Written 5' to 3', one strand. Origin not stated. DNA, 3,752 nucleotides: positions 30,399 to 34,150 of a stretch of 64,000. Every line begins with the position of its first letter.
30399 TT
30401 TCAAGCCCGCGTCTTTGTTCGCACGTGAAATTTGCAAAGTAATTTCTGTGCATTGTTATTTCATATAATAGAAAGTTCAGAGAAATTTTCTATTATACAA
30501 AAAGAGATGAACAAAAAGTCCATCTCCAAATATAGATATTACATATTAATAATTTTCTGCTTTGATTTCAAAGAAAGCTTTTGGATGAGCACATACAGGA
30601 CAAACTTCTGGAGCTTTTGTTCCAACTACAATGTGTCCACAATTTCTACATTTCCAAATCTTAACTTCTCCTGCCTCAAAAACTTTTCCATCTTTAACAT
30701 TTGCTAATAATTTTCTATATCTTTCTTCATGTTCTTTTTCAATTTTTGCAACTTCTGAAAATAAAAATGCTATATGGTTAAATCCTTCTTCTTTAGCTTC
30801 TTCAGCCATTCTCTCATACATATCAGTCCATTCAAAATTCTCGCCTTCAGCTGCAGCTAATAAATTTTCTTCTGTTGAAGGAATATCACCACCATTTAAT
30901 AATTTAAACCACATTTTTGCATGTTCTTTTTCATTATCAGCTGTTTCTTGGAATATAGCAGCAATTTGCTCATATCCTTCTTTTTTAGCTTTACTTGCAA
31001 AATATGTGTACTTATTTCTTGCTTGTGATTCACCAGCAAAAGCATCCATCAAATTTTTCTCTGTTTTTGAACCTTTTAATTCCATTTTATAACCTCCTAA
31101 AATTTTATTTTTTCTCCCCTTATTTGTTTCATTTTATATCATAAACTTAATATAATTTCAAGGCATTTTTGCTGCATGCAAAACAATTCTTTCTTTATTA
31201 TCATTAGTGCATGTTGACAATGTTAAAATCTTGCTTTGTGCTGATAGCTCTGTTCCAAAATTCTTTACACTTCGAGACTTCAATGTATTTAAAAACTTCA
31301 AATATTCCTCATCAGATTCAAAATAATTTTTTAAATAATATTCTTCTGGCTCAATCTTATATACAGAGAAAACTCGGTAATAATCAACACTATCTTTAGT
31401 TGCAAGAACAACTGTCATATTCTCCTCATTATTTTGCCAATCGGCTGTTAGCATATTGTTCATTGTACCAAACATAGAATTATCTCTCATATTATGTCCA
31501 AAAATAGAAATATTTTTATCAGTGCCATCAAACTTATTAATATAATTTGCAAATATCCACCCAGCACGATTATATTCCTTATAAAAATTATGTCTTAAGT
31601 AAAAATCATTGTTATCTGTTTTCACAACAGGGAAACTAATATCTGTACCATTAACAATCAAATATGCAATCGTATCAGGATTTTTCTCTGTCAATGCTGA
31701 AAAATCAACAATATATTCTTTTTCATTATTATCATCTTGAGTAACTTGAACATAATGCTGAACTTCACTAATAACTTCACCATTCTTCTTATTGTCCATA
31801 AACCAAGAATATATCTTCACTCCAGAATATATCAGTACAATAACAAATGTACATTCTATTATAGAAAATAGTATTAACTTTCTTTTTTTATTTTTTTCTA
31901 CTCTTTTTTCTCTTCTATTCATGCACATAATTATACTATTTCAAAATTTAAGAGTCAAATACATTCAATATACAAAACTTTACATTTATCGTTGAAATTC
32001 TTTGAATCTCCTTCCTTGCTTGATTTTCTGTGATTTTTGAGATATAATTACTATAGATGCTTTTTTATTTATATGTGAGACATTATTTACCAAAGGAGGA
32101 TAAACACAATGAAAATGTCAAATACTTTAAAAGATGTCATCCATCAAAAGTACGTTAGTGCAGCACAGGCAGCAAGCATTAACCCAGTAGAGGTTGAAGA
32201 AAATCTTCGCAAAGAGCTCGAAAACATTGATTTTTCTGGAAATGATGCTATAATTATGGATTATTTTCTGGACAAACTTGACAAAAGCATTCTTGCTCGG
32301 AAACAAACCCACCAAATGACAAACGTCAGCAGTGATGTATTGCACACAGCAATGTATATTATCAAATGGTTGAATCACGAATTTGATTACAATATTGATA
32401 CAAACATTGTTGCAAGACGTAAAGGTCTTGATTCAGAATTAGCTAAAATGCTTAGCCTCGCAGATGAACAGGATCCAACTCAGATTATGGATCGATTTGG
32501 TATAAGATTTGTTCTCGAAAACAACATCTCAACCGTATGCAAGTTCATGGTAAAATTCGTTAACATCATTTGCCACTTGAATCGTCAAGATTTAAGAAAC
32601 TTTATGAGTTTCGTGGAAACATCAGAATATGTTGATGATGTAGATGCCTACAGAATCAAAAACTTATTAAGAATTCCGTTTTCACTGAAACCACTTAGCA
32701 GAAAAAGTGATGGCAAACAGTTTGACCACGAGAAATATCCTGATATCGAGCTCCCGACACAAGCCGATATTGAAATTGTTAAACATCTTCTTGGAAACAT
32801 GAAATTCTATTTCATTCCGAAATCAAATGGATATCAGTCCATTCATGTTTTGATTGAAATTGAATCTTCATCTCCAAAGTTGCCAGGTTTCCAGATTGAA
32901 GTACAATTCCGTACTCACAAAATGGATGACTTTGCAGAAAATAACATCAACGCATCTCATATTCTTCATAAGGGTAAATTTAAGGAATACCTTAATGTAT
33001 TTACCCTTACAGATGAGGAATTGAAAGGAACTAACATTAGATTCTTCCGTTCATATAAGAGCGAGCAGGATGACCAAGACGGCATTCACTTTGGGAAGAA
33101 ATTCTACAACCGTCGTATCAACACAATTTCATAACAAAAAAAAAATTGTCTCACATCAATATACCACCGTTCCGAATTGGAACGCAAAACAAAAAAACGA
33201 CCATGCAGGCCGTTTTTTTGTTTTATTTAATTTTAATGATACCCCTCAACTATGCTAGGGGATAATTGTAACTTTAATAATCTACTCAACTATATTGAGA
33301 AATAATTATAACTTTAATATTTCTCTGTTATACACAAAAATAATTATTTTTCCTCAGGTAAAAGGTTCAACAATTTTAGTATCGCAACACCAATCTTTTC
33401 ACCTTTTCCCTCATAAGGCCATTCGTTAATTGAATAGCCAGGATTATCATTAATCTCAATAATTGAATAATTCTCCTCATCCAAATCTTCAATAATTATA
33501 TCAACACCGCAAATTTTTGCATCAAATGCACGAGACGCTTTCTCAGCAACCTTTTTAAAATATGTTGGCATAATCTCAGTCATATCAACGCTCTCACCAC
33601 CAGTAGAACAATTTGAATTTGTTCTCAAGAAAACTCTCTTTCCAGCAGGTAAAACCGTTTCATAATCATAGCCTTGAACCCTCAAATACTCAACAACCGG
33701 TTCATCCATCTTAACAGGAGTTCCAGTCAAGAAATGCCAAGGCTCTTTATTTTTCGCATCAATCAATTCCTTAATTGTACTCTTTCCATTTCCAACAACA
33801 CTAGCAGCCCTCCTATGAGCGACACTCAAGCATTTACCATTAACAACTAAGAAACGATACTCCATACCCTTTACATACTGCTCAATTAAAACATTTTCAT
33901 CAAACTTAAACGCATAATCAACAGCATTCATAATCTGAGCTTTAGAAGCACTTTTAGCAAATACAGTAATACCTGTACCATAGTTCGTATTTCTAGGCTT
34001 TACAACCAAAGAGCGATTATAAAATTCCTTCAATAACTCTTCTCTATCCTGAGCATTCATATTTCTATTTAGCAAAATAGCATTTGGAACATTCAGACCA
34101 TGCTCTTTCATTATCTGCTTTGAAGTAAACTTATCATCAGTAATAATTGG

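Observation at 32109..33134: Solitary RelA/SpoT-synthetase-domain protein in a GC-elevated insert: candidate toxic small alarmone synthetase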

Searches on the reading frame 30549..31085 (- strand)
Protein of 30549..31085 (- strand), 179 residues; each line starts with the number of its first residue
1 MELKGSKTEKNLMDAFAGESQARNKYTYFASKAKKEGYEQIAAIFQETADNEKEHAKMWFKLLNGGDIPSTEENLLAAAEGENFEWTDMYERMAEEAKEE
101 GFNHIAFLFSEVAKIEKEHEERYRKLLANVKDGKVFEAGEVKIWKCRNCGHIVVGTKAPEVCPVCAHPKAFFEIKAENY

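Call 3: search_protein_families(library=pfam, proteins=[window:30549-31085:-], max_evalue=0.01)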
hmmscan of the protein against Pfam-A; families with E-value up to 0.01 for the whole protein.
window:30549-31085:- (179 aa): 7 families
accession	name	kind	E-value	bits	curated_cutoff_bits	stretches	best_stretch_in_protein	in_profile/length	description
PF02915.23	Rubrerythrin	-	2.2e-26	93.3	22.8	1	10-127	1-137/137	Rubrerythrin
PF21349.2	RUBY_RBDX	-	6.3e-14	51.6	26.5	1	144-173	1-30/30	Rubrerythrin, rubredoxin-like domain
PF00210.30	Ferritin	-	3e-07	30.9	24.5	1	10-130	2-139/142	Ferritin-like domain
PF23458.2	DUF7130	-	6.6e-05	23.2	35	1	126-172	37-83/89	Domain of unknown function (DUF7130)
PF03405.20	FA_desaturase_2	-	0.0044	16.3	22.7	0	91-130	170-209/325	Fatty acid desaturase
PF06881.16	Elongin_A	-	0.0057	17.6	29.8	1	35-122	18-103/105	RNA polymerase II transcription factor SIII (Elongin) subunit A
PF23455.1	DUF7129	-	0.0059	16.8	30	0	144-166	12-34/45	Domain of unknown function (DUF7129)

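Call 65: find_encoding_contigs(protein=window:30549-31085:-, flank=7000, max_places=10)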
Protein window:30549-31085:- (179 aa): 24 contigs read that carry it; 10 places shown.
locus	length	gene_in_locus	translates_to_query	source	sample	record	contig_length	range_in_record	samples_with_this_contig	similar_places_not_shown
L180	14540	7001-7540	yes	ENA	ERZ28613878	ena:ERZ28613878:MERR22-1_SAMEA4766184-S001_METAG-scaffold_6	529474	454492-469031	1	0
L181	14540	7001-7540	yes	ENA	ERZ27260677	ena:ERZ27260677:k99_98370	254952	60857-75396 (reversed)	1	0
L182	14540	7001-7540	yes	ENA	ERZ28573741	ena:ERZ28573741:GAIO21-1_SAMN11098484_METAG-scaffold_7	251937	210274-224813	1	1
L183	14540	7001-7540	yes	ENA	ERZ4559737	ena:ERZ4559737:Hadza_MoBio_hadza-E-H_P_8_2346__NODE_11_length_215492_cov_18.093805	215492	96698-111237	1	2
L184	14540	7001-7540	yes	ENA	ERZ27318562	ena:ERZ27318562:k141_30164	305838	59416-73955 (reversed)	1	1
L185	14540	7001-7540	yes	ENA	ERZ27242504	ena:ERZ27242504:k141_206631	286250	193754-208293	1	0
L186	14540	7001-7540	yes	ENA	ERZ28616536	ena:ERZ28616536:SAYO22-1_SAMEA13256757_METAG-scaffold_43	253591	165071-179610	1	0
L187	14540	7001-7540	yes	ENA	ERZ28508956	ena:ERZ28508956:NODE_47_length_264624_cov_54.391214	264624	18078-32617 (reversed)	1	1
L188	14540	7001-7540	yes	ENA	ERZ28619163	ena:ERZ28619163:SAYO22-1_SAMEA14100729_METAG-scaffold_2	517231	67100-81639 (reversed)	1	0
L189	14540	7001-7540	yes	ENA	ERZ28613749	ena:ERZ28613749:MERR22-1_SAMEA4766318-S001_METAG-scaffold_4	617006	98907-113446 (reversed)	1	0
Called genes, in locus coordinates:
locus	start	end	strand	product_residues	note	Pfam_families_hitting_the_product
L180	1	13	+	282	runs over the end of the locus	PF17848:Zn_ribbon_ACC, PF01039:Carboxyl_trans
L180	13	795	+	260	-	PF03255:ACCA, PF01039:Carboxyl_trans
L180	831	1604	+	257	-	PF00106:adh_short, PF13561:adh_short_C2, PF12241:Enoyl_reductase (faint)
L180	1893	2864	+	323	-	-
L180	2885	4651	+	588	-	PF04262:Glu_cys_ligase, PF18419:ATP-grasp_6, PF14397:ATPgrasp_ST (weak), PF02655:ATP-grasp_3 (faint), PF08443:RimK (weak), PF07478:Dala_Dala_lig_C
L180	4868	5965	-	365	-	PF04607:RelA_SpoT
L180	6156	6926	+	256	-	PF04203:Sortase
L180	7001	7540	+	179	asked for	PF00210:Ferritin (weak), PF02915:Rubrerythrin, PF21349:RUBY_RBDX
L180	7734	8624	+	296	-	PF02811:PHP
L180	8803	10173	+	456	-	-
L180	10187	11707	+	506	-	PF09479:Flg_new (weak)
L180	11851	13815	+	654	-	PF00270:DEAD (faint), PF04851:ResIII, PF17757:UvrB_inter, PF27431:UvrB_3rd, PF00271:Helicase_C, PF12344:UvrB, PF02151:UVR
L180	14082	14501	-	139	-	-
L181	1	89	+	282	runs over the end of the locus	PF17848:Zn_ribbon_ACC, PF01039:Carboxyl_trans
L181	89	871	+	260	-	PF03255:ACCA, PF01039:Carboxyl_trans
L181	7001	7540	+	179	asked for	PF00210:Ferritin (weak), PF02915:Rubrerythrin, PF21349:RUBY_RBDX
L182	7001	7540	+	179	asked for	PF00210:Ferritin (weak), PF02915:Rubrerythrin, PF21349:RUBY_RBDX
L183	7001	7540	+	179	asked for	PF00210:Ferritin (weak), PF02915:Rubrerythrin, PF21349:RUBY_RBDX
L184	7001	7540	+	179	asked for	PF00210:Ferritin (weak), PF02915:Rubrerythrin, PF21349:RUBY_RBDX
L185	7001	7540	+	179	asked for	PF00210:Ferritin (weak), PF02915:Rubrerythrin, PF21349:RUBY_RBDX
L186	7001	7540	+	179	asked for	PF00210:Ferritin (weak), PF02915:Rubrerythrin, PF21349:RUBY_RBDX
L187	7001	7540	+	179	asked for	PF00210:Ferritin (weak), PF02915:Rubrerythrin, PF21349:RUBY_RBDX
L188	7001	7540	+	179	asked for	PF00210:Ferritin (weak), PF02915:Rubrerythrin, PF21349:RUBY_RBDX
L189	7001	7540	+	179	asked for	PF00210:Ferritin (weak), PF02915:Rubrerythrin, PF21349:RUBY_RBDX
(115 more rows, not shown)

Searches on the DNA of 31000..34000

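Call 29: search_rna_families(source=window, start=31000, end=34000, threshold=evalue, max_evalue=1)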
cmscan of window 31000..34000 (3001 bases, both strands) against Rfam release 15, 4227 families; matches with E-value up to 1: 2.
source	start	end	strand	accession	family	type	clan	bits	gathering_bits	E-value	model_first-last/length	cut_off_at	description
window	33186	33250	-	RF02495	ohsC_RNA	Gene; antitoxin;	-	28.5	50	0.16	1-77/77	no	Oppression of Hydrophobic ORF by sRNA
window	33187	33295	-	RF00506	Thr_leader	Cis-reg; leader;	-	26.2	55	0.05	1-118/118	no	Threonine operon leader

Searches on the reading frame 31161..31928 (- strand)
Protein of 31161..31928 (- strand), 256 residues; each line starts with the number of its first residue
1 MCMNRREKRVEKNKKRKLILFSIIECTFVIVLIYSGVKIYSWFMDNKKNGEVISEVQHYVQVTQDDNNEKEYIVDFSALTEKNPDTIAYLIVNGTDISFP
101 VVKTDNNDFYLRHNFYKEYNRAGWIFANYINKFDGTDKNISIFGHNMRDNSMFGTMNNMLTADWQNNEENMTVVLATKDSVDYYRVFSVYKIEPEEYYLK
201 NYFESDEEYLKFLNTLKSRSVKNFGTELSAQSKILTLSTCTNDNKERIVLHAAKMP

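Call 3: search_protein_families(library=pfam, proteins=[window:31161-31928:-], max_evalue=0.01)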
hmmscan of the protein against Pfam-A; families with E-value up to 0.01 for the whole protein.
window:31161-31928:- (256 aa): 1 family
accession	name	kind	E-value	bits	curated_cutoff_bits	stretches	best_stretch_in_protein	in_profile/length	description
PF04203.18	Sortase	-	6e-13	49.1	26.6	1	92-253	3-123/125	Sortase domain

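Call 4: search_protein_families(library=ncbifam, proteins=[window:31161-31928:-], max_evalue=0.01)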
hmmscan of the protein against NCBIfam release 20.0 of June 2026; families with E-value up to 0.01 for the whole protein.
window:31161-31928:- (256 aa): 4 families
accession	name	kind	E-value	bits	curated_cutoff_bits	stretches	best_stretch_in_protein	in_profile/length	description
TIGR03064.1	sortase_srtB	equivalog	9.7e-54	182.2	153.75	1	20-249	4-234/235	class B sortase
NF040525.1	SrtB_LPKTxSAVK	exception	2.9e-21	75.6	200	1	29-245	7-228/261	class B sortase, LPKTxAVK-specific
NF006283.1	PRK08455.1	equivalog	0.0035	17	187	1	5-71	5-70/182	flagellar basal body-associated protein FliL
NF033747.1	class_E_sortase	subfamily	0.0075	16.1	160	0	132-253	107-204/211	class E sortase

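Call 5: search_protein_families(library=padloc, proteins=[window:31161-31928:-], max_evalue=0.01)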
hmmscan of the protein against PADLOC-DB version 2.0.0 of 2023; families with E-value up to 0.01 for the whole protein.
window:31161-31928:- (256 aa): 0 families
